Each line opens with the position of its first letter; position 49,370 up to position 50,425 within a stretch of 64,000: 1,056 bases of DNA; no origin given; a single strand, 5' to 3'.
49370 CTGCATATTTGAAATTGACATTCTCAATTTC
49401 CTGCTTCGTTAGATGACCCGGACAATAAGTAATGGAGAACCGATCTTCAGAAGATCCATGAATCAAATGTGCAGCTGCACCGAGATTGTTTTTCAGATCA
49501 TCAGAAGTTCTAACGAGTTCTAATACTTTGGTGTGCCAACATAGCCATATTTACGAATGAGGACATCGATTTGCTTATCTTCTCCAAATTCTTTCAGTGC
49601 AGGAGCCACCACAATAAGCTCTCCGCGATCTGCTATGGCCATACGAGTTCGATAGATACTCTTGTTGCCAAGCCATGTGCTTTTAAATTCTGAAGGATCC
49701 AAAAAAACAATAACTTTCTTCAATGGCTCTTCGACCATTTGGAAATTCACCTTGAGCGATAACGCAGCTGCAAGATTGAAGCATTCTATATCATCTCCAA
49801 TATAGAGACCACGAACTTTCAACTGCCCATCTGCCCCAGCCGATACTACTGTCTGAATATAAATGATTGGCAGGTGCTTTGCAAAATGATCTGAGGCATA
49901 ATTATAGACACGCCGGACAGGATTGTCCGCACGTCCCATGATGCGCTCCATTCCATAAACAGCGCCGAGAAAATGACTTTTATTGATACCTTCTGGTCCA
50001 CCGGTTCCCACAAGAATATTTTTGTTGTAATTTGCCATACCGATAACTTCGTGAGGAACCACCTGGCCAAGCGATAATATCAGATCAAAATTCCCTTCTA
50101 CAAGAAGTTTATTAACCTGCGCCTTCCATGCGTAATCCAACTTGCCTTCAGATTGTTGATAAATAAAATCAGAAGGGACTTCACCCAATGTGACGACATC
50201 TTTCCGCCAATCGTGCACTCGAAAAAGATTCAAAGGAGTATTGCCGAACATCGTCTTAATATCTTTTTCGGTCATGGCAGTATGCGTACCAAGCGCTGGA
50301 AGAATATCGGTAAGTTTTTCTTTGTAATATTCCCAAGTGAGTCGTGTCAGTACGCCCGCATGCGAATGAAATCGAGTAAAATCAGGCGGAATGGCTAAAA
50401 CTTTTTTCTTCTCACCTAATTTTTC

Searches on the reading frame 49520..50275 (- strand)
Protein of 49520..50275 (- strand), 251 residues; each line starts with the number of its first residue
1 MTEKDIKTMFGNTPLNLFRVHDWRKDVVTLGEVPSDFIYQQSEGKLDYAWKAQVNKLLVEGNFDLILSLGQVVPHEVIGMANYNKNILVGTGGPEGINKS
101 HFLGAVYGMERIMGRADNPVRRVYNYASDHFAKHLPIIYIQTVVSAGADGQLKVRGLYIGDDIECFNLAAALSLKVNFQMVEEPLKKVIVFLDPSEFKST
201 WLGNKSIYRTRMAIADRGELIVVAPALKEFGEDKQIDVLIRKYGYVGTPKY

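Call 54: search_protein_families(library=pfam, proteins=[window:49520-50275:-], max_evalue=0.001)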
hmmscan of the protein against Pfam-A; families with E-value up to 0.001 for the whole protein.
window:49520-50275:- (251 aa): 1 family
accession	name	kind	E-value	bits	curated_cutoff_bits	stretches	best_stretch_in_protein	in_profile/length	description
PF09861.14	Lar_N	-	0.00035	20.3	23.3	1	44-103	137-194/204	Lactate racemase N-terminal domain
